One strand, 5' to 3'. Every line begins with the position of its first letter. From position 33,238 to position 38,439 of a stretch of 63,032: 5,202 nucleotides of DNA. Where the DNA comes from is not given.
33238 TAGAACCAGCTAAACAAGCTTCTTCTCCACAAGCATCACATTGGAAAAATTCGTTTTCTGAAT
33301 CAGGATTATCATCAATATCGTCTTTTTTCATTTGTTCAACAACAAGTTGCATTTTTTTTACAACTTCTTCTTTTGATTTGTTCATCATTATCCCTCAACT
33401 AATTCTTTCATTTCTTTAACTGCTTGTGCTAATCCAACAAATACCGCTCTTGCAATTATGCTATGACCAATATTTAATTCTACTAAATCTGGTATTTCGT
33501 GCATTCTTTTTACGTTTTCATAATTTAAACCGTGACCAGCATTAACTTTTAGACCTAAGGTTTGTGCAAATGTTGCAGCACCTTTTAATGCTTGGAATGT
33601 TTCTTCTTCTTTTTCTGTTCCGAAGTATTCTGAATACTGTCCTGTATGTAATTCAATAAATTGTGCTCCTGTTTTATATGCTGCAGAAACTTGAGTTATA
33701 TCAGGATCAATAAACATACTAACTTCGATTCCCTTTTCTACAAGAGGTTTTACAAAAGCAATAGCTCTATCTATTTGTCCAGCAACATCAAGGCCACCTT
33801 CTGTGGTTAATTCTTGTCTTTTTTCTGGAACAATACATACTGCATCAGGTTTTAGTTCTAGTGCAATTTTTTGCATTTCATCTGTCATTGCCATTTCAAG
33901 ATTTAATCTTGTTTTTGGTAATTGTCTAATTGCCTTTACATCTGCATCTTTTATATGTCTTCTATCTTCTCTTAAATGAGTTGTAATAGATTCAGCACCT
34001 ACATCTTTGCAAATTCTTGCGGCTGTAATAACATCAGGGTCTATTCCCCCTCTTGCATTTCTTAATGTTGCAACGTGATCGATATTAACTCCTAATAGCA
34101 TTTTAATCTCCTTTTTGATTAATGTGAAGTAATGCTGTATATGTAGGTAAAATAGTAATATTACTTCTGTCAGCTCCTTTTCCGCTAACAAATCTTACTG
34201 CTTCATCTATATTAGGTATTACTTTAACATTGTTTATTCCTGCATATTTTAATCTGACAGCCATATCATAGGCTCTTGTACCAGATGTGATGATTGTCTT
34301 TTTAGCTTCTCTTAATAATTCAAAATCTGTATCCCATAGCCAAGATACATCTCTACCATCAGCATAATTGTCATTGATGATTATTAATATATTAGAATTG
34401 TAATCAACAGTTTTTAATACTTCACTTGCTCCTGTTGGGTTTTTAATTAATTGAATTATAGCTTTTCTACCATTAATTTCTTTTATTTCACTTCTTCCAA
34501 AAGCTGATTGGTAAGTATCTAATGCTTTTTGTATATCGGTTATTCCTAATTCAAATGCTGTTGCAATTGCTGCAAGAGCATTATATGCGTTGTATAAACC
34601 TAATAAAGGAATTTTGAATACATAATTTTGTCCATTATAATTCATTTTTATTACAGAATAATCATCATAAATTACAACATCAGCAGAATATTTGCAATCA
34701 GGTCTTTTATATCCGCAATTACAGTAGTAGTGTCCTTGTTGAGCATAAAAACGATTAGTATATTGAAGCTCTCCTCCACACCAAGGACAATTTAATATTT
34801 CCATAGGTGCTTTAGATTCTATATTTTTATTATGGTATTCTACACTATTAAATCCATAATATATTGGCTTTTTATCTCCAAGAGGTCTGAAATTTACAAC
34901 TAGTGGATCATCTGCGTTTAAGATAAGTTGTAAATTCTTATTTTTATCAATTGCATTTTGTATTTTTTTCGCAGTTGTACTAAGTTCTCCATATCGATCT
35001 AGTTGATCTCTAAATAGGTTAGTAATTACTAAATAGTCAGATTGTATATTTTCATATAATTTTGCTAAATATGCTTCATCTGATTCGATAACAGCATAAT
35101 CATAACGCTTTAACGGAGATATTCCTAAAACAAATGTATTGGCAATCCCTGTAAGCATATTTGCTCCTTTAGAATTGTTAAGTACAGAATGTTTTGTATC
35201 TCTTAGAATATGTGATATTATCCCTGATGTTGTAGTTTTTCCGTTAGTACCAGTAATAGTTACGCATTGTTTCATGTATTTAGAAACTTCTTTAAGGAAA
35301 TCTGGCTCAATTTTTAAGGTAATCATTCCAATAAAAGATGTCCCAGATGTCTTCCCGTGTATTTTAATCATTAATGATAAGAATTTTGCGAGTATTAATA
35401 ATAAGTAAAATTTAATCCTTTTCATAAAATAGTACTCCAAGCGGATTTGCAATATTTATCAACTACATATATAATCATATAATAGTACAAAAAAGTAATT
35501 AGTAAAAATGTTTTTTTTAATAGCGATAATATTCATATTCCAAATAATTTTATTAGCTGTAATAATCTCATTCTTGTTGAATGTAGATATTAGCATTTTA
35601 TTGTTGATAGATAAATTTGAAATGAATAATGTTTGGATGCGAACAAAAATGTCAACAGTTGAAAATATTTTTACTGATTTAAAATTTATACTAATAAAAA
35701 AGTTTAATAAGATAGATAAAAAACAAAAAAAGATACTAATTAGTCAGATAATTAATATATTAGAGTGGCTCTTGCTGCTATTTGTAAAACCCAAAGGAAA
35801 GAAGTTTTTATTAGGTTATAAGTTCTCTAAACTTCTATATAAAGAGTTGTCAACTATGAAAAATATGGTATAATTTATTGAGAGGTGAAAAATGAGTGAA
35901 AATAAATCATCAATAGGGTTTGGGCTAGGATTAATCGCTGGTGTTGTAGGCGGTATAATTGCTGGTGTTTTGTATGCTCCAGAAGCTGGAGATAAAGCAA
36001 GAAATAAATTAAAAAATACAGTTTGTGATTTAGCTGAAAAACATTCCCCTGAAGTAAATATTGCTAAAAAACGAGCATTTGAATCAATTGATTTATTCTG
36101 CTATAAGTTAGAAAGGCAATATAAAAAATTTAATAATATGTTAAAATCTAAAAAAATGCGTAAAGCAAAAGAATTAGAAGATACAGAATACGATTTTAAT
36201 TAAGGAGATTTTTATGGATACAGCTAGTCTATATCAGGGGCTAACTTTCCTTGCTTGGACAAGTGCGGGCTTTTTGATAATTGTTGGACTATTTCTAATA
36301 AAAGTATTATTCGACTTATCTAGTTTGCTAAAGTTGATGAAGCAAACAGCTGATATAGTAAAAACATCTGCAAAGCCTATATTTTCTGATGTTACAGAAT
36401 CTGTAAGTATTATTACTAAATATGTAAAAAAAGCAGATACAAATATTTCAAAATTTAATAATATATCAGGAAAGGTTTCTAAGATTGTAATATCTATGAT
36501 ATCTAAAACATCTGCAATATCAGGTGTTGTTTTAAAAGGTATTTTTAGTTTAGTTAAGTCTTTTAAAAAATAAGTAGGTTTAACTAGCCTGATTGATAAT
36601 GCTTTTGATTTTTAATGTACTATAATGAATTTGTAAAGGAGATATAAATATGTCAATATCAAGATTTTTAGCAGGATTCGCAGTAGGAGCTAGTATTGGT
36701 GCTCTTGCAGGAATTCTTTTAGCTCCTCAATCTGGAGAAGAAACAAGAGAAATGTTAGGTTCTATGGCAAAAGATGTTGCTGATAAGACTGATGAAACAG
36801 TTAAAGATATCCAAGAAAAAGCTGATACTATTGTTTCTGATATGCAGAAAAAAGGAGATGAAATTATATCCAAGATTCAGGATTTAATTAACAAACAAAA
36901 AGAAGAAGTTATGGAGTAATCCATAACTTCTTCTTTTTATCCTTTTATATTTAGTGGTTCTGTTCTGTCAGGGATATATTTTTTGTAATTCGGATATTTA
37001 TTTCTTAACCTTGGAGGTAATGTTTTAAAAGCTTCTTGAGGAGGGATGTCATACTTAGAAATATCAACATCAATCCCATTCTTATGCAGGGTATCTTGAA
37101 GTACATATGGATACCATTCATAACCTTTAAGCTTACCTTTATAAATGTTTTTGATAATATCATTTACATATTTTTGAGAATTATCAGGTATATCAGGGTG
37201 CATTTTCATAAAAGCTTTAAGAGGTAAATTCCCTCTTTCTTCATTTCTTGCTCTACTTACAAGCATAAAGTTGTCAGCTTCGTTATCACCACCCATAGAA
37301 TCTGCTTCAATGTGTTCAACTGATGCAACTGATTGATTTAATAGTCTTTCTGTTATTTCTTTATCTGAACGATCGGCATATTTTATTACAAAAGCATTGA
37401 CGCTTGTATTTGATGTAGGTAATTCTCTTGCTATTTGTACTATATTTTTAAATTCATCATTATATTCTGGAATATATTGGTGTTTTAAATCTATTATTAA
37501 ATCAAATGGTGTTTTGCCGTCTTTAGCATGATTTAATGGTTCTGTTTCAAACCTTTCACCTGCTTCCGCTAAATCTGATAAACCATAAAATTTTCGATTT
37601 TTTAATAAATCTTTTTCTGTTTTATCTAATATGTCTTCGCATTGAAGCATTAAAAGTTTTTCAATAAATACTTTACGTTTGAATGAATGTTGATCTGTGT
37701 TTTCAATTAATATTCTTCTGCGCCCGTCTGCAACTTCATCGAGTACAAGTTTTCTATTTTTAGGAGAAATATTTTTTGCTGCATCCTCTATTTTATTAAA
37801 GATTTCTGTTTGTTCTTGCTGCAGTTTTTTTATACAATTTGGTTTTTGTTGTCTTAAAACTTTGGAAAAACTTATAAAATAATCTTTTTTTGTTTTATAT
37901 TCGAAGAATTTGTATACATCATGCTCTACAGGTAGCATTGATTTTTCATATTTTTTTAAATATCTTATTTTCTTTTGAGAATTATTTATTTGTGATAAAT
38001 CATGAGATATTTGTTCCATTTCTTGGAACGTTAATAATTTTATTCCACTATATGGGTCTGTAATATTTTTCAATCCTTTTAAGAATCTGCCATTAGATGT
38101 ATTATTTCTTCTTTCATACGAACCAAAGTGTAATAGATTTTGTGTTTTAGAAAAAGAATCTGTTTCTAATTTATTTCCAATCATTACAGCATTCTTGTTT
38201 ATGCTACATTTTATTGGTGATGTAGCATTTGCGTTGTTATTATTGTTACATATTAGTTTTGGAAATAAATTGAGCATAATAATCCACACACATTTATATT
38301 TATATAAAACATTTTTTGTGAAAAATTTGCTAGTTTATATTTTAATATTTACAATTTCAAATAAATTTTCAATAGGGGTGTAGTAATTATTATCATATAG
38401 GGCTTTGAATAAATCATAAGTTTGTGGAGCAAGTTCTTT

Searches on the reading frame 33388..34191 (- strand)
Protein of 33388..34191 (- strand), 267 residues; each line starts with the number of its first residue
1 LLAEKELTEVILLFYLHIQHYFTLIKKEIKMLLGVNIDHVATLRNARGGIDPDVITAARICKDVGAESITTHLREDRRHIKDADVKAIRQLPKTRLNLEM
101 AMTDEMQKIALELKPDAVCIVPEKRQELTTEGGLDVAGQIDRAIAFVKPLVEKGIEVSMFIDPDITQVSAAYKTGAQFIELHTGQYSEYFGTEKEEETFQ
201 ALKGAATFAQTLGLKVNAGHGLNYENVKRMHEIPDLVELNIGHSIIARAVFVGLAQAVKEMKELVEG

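Call 7: search_protein_families(library=pfam, proteins=[window:33388-34191:-], max_evalue=0.001)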
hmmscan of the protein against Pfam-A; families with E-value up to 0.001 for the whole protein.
window:33388-34191:- (267 aa): 1 family
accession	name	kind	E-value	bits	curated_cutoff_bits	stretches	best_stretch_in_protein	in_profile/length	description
PF03740.19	PdxJ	-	5.4e-100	333.8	24.5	1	33-264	2-233/234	Pyridoxal phosphate biosynthesis protein PdxJ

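Call 8: search_protein_families(library=ncbifam, proteins=[window:33388-34191:-], max_evalue=0.001)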
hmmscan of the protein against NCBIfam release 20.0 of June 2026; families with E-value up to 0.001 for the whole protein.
window:33388-34191:- (267 aa): 6 families
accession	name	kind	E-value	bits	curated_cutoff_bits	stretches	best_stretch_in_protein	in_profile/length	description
NF003625.0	PRK05265.1-3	equivalog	4.8e-104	346.8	190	1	31-266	3-238/242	pyridoxine 5'-phosphate synthase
NF003623.0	PRK05265.1-1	equivalog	1.6e-102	342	347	1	30-265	3-238/243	pyridoxine 5'-phosphate synthase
NF003627.0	PRK05265.1-5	equivalog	2.7e-100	334.6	207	1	31-266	1-239/240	pyridoxine 5'-phosphate synthase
NF003624.0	PRK05265.1-2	equivalog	2.2e-96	322.1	331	1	30-266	5-244/252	pyridoxine 5'-phosphate synthase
TIGR00559.1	pdxJ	equivalog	5.7e-94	314.2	192.75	1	33-265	2-237/239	pyridoxine 5'-phosphate synthase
NF003626.0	PRK05265.1-4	equivalog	1e-63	214.8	222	1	32-265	4-242/246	pyridoxine 5'-phosphate synthase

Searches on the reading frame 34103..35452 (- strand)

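Call 7: search_protein_families(library=pfam, proteins=[window:34103-35452:-], max_evalue=0.001)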
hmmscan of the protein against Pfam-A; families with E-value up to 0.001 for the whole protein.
window:34103-35452:- (449 aa): 2 families
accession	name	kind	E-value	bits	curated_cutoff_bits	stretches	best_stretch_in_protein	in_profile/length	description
PF08353.15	MurT_C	-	8.2e-33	113.2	25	1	335-441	1-110/110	MurT ligase C-terminal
PF08245.18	Mur_ligase_M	-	3.1e-19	70.2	24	1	66-299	1-200/200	Mur ligase middle domain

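Call 8: search_protein_families(library=ncbifam, proteins=[window:34103-35452:-], max_evalue=0.001)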
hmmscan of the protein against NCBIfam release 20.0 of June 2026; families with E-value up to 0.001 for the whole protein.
window:34103-35452:- (449 aa): 22 families
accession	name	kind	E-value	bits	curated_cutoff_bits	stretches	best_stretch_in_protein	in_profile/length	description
NF052464.1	L2IsogltmlsynMurTStaph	equivalog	3.4e-89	299.7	800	1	20-443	8-423/435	lipid II isoglutaminyl synthase subunit MurT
NF045635.1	isoglutsynth_MurT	equivalog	3.4e-83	280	800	1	36-445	24-433/447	lipid II isoglutaminyl synthase subunit MurT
NF053645.1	pMurC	equivalog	1.4e-39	136.1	560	1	55-359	96-395/492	pseudomurein biosynthesis peptide ligase pMurC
TIGR01082.1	murC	equivalog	3.4e-20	72.6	335.1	2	51-212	91-244/449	UDP-N-acetylmuramate--L-alanine ligase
NF053647.1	pMurD2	equivalog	1e-18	67.5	550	2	51-192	87-225/405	pseudomurein biosynthesis peptide ligase pMurD2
NF001126.0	PRK00139.1-4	equivalog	2.3e-17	62.7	373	2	263-354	273-369/486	UDP-N-acetylmuramoyl-L-alanyl-D-glutamate--2,6-diaminopimelate ligase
TIGR01143.1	murF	subfamily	2.8e-17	62.8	288.6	2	58-216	71-230/418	UDP-N-acetylmuramoyl-tripeptide--D-alanyl-D-alanine ligase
NF053648.1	pMurE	equivalog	1.6e-15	56.8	600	1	62-357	99-357/464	pseudomurein biosynthesis peptide ligase pMurE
NF008896.0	PRK11929.1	equivalog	1.2e-14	53.1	1023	1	58-335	601-839/965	bifunctional UDP-N-acetylmuramoyl-L-alanyl-D-glutamate--2,6-diaminopimelate ligase MurE/UDP-N-acetylmuramoyl-tripeptide--D-alanyl-D-alanine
NF053646.1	pMurD1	equivalog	2.7e-14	52.7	610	1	62-365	110-364/465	pseudomurein biosynthesis peptide ligase pMurD1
TIGR01085.1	murE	subfamily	1.7e-13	50.3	257.3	2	266-356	265-360/472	UDP-N-acetylmuramyl-tripeptide synthetase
TIGR01087.1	murD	equivalog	3.1e-13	49.6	211.95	1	57-330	101-318/441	UDP-N-acetylmuramoyl-L-alanine--D-glutamate ligase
NF033197.0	F430_CfbE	equivalog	7.6e-13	48.2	250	1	55-334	93-318/430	coenzyme F430 synthase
TIGR02068.2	cya_phycin_syn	equivalog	2.3e-11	42.5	850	2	64-90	482-508/862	cyanophycin synthetase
NF001124.0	PRK00139.1-2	equivalog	3e-11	42.8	476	1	266-351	285-373/500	UDP-N-acetylmuramoyl-L-alanyl-D-glutamate--2,6-diaminopimelate ligase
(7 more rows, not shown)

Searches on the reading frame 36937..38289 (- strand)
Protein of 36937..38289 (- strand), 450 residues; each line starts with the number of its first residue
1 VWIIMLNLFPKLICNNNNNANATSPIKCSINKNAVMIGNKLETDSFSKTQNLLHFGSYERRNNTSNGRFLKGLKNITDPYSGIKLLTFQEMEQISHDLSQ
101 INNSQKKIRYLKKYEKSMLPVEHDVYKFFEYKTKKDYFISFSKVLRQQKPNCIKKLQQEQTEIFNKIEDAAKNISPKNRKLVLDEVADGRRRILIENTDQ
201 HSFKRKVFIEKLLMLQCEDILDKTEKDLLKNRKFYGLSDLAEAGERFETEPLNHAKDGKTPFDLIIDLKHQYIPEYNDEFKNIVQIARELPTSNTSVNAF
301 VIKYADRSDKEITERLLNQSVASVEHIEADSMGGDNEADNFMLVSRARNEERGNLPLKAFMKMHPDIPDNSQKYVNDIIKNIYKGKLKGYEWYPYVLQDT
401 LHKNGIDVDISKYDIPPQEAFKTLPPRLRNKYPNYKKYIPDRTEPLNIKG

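Call 7: search_protein_families(library=pfam, proteins=[window:36937-38289:-], max_evalue=0.001)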
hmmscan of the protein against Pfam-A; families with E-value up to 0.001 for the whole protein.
window:36937-38289:- (450 aa): 0 families

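Call 8: search_protein_families(library=ncbifam, proteins=[window:36937-38289:-], max_evalue=0.001)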
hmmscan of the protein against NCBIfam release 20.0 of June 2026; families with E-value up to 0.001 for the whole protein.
window:36937-38289:- (450 aa): 1 family
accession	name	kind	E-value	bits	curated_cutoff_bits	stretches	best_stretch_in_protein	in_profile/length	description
NF040563.1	guided_IscB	equivalog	0.00034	19.8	175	1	323-375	206-257/314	RNA-guided endonuclease IscB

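Call 82: search_protein_families(library=phrogs, proteins=[window:36937-38289:-], max_evalue=0.001)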
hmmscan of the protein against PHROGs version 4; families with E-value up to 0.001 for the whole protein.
window:36937-38289:- (450 aa): 1 family
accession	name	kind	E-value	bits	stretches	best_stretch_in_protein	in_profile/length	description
phrog_2214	-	DNA, RNA and nucleotide metabolism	2.4e-05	24.6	1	322-380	206-264/429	HNH endonuclease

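Call 83: search_protein_families(library=padloc, proteins=[window:36937-38289:-], max_evalue=0.001)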
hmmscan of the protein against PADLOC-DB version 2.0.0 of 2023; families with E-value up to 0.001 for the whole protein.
window:36937-38289:- (450 aa): 0 families
